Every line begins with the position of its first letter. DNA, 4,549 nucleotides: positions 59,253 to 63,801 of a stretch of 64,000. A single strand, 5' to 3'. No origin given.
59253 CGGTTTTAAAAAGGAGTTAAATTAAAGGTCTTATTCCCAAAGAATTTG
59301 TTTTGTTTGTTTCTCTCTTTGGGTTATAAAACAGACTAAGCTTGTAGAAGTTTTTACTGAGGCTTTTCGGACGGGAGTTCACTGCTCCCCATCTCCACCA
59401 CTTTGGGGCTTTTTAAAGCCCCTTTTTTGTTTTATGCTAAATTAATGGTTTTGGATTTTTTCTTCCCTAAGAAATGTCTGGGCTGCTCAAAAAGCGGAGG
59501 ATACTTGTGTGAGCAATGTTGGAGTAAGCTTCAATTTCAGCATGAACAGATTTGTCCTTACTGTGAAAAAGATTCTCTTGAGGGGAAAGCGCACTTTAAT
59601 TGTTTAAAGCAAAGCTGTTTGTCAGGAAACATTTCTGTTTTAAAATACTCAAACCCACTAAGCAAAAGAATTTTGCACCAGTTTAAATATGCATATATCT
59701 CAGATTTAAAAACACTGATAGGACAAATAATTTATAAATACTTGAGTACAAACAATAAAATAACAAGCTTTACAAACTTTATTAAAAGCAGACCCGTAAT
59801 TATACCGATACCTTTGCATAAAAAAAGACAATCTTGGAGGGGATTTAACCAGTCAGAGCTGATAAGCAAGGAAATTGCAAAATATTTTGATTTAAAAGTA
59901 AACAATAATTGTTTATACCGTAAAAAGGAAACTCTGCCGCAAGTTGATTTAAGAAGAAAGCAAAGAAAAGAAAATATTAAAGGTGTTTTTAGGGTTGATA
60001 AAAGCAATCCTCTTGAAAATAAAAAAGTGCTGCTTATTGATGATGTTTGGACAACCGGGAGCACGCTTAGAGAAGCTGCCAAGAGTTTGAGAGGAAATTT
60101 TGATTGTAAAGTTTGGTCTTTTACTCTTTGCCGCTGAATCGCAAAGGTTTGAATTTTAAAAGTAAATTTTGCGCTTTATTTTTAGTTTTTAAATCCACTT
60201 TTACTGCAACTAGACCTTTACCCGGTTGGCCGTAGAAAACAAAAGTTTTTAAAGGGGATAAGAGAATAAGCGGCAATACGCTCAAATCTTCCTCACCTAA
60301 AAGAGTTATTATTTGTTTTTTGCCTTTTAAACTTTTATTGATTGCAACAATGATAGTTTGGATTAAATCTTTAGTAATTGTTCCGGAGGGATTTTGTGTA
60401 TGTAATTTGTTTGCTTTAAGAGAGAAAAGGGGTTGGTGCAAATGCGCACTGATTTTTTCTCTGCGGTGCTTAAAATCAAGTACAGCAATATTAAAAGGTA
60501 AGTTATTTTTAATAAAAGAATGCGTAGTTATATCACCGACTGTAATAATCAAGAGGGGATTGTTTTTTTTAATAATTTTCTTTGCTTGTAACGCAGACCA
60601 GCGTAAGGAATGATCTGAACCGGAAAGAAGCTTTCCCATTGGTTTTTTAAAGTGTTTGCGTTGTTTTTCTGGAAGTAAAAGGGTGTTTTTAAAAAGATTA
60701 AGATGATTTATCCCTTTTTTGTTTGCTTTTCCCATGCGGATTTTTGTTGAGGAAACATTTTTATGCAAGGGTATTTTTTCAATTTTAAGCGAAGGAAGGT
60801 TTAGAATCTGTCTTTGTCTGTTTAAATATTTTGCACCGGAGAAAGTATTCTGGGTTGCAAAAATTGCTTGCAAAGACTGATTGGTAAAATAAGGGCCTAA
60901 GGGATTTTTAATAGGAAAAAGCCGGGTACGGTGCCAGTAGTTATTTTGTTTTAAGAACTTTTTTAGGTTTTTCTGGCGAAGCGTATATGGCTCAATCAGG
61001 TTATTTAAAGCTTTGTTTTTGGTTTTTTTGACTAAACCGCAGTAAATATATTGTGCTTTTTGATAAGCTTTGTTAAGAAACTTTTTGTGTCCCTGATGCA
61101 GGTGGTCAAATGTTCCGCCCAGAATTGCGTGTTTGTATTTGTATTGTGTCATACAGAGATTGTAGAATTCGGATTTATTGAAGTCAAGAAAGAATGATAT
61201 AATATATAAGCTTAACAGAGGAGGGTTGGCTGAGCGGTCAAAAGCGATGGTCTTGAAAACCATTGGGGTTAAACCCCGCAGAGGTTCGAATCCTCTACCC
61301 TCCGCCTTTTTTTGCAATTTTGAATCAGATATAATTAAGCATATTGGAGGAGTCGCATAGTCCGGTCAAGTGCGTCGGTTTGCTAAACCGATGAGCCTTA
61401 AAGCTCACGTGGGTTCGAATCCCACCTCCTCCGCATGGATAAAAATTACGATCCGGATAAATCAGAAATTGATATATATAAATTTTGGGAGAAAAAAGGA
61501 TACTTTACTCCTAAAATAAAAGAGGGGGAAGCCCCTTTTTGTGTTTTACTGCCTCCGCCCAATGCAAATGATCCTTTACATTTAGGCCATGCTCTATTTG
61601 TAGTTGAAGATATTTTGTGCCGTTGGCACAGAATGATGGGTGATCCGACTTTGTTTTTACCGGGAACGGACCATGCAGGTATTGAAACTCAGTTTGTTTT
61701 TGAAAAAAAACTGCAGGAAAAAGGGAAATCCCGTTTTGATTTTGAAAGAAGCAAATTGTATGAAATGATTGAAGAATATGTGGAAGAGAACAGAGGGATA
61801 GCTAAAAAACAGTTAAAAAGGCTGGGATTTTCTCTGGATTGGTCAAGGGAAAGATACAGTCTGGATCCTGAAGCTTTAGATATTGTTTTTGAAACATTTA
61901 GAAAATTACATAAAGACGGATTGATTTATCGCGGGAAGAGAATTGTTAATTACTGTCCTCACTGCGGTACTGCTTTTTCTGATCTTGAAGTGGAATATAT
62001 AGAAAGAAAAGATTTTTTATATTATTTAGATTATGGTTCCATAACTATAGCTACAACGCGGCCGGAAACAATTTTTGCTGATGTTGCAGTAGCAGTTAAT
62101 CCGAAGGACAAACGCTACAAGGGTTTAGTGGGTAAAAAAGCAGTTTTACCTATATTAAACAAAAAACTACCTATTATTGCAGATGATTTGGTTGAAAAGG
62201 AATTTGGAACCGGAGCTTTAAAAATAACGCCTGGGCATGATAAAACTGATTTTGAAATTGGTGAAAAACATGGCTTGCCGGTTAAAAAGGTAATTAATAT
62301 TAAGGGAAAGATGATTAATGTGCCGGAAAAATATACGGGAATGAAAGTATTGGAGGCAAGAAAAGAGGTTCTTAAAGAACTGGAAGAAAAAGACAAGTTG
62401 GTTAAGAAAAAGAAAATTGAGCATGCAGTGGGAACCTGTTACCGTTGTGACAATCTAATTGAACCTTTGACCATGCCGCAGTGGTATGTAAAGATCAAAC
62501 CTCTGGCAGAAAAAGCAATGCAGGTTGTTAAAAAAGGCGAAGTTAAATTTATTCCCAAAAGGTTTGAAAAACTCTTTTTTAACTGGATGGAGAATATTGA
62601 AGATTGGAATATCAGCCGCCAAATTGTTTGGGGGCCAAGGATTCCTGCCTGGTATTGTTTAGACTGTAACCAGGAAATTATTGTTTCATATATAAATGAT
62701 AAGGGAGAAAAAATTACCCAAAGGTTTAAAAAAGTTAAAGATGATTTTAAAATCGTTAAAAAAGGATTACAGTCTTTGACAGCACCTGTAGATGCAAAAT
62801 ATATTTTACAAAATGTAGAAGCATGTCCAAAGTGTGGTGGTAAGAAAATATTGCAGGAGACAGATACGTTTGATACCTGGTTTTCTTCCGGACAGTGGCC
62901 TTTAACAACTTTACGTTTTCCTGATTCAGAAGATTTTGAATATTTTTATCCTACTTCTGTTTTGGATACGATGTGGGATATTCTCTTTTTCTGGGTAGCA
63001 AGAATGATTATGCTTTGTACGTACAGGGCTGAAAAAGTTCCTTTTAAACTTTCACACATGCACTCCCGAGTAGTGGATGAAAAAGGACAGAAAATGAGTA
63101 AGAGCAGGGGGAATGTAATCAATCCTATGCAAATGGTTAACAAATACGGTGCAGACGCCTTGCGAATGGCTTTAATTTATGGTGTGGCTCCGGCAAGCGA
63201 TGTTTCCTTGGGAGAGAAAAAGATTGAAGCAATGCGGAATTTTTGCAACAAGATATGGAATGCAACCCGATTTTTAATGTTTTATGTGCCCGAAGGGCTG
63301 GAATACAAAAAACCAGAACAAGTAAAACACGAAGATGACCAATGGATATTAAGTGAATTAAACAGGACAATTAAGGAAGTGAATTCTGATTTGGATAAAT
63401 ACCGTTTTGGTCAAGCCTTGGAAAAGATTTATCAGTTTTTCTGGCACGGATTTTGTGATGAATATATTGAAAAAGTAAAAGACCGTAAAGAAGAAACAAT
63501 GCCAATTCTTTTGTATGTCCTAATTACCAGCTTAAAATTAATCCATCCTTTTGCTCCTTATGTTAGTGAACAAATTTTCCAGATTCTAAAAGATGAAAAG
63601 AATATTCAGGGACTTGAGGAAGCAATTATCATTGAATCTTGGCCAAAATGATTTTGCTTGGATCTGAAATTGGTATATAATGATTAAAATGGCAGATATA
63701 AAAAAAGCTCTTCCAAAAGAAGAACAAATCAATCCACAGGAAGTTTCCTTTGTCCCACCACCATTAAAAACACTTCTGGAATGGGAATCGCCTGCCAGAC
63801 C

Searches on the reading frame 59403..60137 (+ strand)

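Call 64: search_protein_families(library=pfam, proteins=[window:59403-60137:+], max_evalue=0.001)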
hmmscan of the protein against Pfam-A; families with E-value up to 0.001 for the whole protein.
window:59403-60137:+ (244 aa): 2 families
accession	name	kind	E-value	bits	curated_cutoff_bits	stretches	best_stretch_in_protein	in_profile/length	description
PF18912.6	DZR_2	-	1.2e-08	35.1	27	1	16-67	1-55/56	Double zinc ribbon domain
PF00156.33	Pribosyltran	-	4.2e-06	26.6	26.3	1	184-237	59-118/158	Phosphoribosyl transferase domain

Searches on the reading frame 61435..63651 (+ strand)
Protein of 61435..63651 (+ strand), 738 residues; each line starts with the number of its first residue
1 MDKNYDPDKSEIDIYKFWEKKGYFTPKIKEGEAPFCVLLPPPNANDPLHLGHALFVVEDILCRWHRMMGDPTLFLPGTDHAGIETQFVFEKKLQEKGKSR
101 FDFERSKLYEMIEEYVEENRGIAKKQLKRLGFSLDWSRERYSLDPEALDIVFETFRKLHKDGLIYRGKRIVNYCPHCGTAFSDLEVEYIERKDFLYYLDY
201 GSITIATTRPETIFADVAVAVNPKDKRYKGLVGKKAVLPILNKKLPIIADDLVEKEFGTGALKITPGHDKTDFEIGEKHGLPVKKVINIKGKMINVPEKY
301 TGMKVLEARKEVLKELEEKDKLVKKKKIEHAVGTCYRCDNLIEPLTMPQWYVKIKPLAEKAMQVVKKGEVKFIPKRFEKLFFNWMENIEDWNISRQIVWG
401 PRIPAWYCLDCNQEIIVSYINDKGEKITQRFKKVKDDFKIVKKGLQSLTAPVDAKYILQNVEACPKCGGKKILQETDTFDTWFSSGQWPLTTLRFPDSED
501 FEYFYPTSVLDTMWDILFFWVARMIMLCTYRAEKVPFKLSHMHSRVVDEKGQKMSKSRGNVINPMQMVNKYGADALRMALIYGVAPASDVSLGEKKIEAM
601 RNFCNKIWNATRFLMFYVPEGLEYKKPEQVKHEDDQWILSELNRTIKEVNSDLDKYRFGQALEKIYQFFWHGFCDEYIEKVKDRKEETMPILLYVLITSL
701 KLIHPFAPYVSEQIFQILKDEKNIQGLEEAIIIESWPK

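Call 64: search_protein_families(library=pfam, proteins=[window:61435-63651:+], max_evalue=0.001)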
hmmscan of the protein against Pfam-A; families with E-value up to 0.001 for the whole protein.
window:61435-63651:+ (738 aa): 5 families
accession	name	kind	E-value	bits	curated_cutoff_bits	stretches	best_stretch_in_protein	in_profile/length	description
PF00133.28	tRNA-synt_1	-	1.3e-122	410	22.7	1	14-582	2-404/414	tRNA synthetases class I (I, L, M and V)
PF08264.19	Anticodon_1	-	1.3e-29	103.5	25.1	1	635-738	1-106/148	Anticodon-binding domain of tRNA ligase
PF09334.17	tRNA-synt_1g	-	5.1e-24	85.2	20.1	2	42-187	8-136/391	tRNA synthetases class I (M)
PF13603.12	tRNA-synt_1_2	-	1.4e-11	44.7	25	1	226-297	78-150/185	Leucyl-tRNA synthetase, editing domain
PF01406.26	tRNA-synt_1e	-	6.5e-05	22.9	27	1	538-581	238-281/301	tRNA synthetases class I (C) catalytic domain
